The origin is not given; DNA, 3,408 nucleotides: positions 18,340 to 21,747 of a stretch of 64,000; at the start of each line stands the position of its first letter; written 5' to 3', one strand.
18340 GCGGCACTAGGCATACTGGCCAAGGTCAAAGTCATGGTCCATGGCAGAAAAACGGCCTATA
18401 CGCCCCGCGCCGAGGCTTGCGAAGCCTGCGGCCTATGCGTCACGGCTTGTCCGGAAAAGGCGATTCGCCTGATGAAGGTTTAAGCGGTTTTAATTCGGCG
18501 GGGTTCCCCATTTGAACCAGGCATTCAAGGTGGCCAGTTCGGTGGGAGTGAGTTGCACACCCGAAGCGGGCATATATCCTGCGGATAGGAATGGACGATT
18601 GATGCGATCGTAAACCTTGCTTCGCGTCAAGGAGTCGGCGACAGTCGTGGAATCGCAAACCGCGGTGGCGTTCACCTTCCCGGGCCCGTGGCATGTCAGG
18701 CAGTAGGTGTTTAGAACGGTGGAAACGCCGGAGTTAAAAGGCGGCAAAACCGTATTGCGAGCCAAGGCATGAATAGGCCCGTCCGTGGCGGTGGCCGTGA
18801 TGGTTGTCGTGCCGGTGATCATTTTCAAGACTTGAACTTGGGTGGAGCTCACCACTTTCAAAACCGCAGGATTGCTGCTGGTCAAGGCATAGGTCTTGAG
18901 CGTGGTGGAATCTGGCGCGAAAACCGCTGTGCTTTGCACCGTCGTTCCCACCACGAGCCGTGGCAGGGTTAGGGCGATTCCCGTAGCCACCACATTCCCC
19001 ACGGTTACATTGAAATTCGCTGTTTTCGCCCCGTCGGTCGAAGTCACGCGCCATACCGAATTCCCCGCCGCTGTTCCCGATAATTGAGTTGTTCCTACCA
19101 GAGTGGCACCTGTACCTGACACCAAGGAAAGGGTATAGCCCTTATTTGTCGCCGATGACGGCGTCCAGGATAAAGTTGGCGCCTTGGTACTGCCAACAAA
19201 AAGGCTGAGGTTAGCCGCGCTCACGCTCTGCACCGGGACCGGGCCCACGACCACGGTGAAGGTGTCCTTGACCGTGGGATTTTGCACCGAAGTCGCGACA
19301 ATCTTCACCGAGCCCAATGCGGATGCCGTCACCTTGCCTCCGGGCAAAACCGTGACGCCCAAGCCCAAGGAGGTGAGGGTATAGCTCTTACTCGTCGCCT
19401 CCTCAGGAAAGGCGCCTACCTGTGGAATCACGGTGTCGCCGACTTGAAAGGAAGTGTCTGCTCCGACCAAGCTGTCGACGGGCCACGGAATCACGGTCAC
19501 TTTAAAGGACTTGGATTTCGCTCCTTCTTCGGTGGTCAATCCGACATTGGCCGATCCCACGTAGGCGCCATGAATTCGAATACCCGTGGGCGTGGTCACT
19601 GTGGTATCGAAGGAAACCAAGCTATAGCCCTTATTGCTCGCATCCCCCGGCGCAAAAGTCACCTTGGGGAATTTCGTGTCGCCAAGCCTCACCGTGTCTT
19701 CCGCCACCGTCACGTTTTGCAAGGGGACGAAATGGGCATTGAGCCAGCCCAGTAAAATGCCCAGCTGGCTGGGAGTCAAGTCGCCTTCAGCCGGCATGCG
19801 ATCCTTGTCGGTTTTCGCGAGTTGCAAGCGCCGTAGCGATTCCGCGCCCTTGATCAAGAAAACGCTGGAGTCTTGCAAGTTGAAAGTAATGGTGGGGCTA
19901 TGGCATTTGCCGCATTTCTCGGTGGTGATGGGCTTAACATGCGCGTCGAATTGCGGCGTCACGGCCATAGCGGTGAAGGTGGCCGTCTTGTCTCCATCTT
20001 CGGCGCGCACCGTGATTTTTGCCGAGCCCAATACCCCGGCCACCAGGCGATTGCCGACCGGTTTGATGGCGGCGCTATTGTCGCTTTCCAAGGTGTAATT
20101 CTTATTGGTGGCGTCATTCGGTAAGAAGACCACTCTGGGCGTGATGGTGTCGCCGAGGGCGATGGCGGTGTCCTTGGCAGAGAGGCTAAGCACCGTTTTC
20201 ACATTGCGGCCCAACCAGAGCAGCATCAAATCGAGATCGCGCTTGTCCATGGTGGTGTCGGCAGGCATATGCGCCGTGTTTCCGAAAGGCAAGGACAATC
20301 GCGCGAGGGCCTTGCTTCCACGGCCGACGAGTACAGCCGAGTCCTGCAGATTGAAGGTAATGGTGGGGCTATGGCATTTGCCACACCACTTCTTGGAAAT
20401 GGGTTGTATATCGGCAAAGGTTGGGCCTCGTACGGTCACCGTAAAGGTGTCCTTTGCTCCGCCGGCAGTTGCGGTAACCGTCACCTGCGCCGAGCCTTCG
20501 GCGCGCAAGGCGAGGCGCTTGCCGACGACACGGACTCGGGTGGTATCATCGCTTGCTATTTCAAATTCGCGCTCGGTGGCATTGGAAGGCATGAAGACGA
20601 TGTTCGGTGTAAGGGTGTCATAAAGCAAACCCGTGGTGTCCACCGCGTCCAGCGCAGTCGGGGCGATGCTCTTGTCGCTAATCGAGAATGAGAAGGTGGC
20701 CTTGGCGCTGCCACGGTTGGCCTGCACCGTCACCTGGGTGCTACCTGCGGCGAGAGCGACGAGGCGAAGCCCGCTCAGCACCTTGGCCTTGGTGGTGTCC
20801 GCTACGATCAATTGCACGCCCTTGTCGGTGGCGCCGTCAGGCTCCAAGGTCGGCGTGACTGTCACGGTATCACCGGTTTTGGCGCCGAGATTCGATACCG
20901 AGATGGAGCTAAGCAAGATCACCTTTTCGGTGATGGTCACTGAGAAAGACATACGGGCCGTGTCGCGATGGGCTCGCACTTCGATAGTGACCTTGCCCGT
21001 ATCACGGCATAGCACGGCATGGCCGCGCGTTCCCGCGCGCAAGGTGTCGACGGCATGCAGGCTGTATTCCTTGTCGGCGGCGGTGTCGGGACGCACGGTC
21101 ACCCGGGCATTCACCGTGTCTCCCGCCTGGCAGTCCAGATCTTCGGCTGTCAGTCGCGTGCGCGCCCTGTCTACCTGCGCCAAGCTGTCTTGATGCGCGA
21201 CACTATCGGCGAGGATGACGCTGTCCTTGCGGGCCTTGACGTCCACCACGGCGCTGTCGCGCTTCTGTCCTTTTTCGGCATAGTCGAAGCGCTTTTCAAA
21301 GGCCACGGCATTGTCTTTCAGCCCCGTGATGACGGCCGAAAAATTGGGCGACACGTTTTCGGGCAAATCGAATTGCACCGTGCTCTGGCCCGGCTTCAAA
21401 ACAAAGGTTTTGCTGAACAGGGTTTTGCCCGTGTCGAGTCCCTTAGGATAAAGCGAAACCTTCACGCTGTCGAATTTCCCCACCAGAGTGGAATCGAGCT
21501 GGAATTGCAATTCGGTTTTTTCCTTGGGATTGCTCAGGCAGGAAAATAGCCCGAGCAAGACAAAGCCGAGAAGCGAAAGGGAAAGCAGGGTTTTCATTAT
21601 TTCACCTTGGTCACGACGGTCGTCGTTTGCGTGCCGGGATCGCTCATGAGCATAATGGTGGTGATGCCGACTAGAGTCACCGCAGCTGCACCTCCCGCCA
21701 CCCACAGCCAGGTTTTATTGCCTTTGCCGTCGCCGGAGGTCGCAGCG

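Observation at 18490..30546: Inverted pair of paralogous two-gene modules (small secreted TPR-like membrane-anchored protein + giant Ig-like surface lipoprotein) flanking a double-domain U32 peptidase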

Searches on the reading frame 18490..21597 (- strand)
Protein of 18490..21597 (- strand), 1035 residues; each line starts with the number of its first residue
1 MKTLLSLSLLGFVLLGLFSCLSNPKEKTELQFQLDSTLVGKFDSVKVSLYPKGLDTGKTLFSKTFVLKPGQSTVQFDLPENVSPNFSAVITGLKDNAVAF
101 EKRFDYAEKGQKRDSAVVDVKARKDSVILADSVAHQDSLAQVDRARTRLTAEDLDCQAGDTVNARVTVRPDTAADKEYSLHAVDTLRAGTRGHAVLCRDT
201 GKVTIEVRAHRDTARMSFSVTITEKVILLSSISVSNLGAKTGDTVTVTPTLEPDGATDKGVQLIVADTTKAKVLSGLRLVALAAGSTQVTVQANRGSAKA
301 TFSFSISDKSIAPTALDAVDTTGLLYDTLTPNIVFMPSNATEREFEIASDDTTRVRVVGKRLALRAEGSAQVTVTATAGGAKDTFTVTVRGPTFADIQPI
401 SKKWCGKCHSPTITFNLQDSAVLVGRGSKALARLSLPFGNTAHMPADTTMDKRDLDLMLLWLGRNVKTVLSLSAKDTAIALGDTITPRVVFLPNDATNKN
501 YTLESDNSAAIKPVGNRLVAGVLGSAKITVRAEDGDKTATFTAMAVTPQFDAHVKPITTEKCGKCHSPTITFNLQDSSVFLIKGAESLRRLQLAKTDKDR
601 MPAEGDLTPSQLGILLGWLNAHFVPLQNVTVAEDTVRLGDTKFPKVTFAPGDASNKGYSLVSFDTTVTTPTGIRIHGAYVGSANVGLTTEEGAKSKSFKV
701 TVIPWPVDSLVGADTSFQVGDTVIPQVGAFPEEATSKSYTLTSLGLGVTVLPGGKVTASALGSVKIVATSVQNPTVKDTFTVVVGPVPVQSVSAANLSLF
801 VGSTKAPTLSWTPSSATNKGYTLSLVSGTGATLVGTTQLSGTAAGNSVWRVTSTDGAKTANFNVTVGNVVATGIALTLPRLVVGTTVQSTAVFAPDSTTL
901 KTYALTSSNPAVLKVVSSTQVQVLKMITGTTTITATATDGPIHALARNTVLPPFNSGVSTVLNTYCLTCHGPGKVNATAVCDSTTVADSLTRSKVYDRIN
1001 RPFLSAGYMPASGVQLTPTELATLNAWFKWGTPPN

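Call 7: search_protein_families(library=pfam, proteins=[window:18490-21597:-], max_evalue=0.01)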
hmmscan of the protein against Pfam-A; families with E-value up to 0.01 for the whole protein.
window:18490-21597:- (1035 aa): 4 families
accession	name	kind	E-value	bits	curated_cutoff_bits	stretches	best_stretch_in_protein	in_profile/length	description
PF13442.11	Cytochrome_CBB3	-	4.6e-09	36.9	27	1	961-1027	9-67/68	Cytochrome C oxidase, cbb3-type, subunit III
PF02368.24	Big_2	-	3.2e-06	27.5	22.8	1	237-301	12-76/79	Bacterial Ig-like domain (group 2)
PF14522.11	Cytochrome_C7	-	0.00032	20.9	24.8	0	552-573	7-27/67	Cytochrome c7 and related cytochrome c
PF09699.15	Paired_CXXCH_1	-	0.0075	16.4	20.6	0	555-568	2-15/41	Doubled CXXCH motif (Paired_CXXCH_1)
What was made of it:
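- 18490..21597 (-): Giant A, 1035-aa lipoprotein. Layout: lipobox Cys20, N-domain, Big_2 x3, cyt c, Big_2, cyt c, Big_2 x4, cyt c. Pfam Big_2 27.5 bits and Cytochrome_CBB3 36.9 bits (call 7).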

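Call 8: search_protein_families(library=ncbifam, proteins=[window:18490-21597:-], max_evalue=0.01)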
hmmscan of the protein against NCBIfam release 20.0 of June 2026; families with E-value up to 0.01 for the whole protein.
window:18490-21597:- (1035 aa): 2 families
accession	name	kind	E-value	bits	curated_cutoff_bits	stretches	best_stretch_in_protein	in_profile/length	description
NF052339.1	hydrazine_alpha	equivalog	0.0018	16.3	800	0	395-425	672-702/804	hydrazine synthase subunit alpha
TIGR01905.1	paired_CXXCH_1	subfamily_domain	0.0051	16.7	25.2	0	555-568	2-15/41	doubled CXXCH domain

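Call 51: search_protein_families(library=pfam, alignment_id=A5, max_evalue=0.001)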
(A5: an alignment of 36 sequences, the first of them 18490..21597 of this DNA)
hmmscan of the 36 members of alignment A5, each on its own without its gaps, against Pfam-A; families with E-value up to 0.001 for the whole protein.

A. member 1, window:18490-21597:- (1035 aa): 3 families
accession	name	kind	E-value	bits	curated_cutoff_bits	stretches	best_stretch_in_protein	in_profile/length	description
PF13442.11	Cytochrome_CBB3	-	4.6e-09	36.9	27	0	961-1027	9-67/68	Cytochrome C oxidase, cbb3-type, subunit III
PF02368.24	Big_2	-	3.2e-06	27.5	22.8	0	237-301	12-76/79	Bacterial Ig-like domain (group 2)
PF14522.11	Cytochrome_C7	-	0.00032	20.9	24.8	0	552-573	7-27/67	Cytochrome c7 and related cytochrome c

B. families by the number of members that match (of 36 scanned): 33 families (the first 25 are shown)
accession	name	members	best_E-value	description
PF19077.6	Big_13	25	2e-37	Bacterial Ig-like domain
PF02368.24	Big_2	18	4.2e-29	Bacterial Ig-like domain (group 2)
PF09136.16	Glucodextran_B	18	4.4e-16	Glucodextranase, domain B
PF18911.6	PKD_4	15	3.9e-31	PKD domain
PF07495.19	Y_Y_Y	14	1.3e-10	Y_Y_Y domain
PF12733.13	Cadherin-like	8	6.5e-99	Cadherin-like beta sandwich domain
PF00801.26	PKD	7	4.2e-20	PKD domain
PF17963.7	Big_9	7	8.3e-12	Bacterial Ig domain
PF14870.12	PSII_BNR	6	2.1e-48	Photosynthesis system II assembly factor YCF48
PF22352.2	K319L-like_PKD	5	1.2e-20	K319L-like, PKD domain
PF13750.12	Big_3_3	5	5e-10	Bacterial Ig-like domain (group 3)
PF05345.18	He_PIG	5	8.1e-10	Putative Ig domain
PF13229.12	Beta_helix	4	1.7e-11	Right handed beta helix region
PF17957.7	Big_7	4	1.6e-06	Bacterial Ig domain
PF15902.12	Sortilin-Vps10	3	4.7e-07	Sortilin, neurotensin receptor 3,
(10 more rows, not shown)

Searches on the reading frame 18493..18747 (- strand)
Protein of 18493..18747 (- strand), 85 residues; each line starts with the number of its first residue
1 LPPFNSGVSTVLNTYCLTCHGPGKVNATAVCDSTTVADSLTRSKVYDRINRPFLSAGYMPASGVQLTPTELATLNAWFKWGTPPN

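Call 64: search_protein_families(library=pfam, proteins=[window:18493-18747:-], max_evalue=5)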
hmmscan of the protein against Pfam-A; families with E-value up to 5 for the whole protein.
seq(85 aa): 1 family
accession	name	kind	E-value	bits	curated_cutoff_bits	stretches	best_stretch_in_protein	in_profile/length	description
PF13442.11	Cytochrome_CBB3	-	1.8e-05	25.4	27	1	11-77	9-67/68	Cytochrome C oxidase, cbb3-type, subunit III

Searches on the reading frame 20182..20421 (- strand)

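Call 64: search_protein_families(library=pfam, proteins=[window:20182-20421:-], max_evalue=5)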
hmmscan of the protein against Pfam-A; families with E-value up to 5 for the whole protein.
seq(80 aa): 1 family
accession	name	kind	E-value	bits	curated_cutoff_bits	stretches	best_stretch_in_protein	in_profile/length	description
PF13442.11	Cytochrome_CBB3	-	0.11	13.2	27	1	4-69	5-67/68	Cytochrome C oxidase, cbb3-type, subunit III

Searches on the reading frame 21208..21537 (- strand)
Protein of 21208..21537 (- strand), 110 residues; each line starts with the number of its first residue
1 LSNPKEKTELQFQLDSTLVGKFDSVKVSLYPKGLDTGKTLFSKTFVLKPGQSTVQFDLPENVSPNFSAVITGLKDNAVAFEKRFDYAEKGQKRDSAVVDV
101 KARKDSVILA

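Call 60: find_homologous_proteins(query=A6, max_evalue=0.001)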
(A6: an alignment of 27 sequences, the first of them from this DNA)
Query A6 (27 sequences): 997 candidates shared short words with the query, none scored E <= 0.001.
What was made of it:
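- Tried and rejected: The N-domain profile against the 5.8-billion-protein database gave nothing at E<=1e-3 (call 60).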

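Call 64: search_protein_families(library=pfam, proteins=[window:21208-21537:-], max_evalue=5)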
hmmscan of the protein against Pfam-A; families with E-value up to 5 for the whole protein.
seq(110 aa): 0 families

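Call 87: predict_structure(alignment_id=A7)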
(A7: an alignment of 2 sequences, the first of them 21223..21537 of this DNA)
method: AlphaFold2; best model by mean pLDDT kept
length: 105 residues; sequences in the alignment: 2
mean_pLDDT: 78.0   pTM: 0.69
mean pLDDT of the five models: 78.0, 77.0, 75.8, 74.6, 70.0
residues with pLDDT >= 90: 18; 70-90: 62; 50-70: 17; < 50: 8
segments of 3 or more residues with pLDDT < 50: 1-4
pLDDT, mean of each block of 10 residues (from residue 1): 58 84 90 76 89 86 84 89 78 60 52
secondary structure, 60 per line:
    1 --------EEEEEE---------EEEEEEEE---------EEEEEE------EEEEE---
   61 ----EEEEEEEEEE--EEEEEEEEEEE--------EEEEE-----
elements in order: E9-14 E24-31 E41-46 E53-57 E65-74 E77-87 E96-100
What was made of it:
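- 21253..21537 (-): Giant A family-specific N-domain (residues 21-115), a 7-strand beta-sandwich. AF2 pLDDT 78 (call 87).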
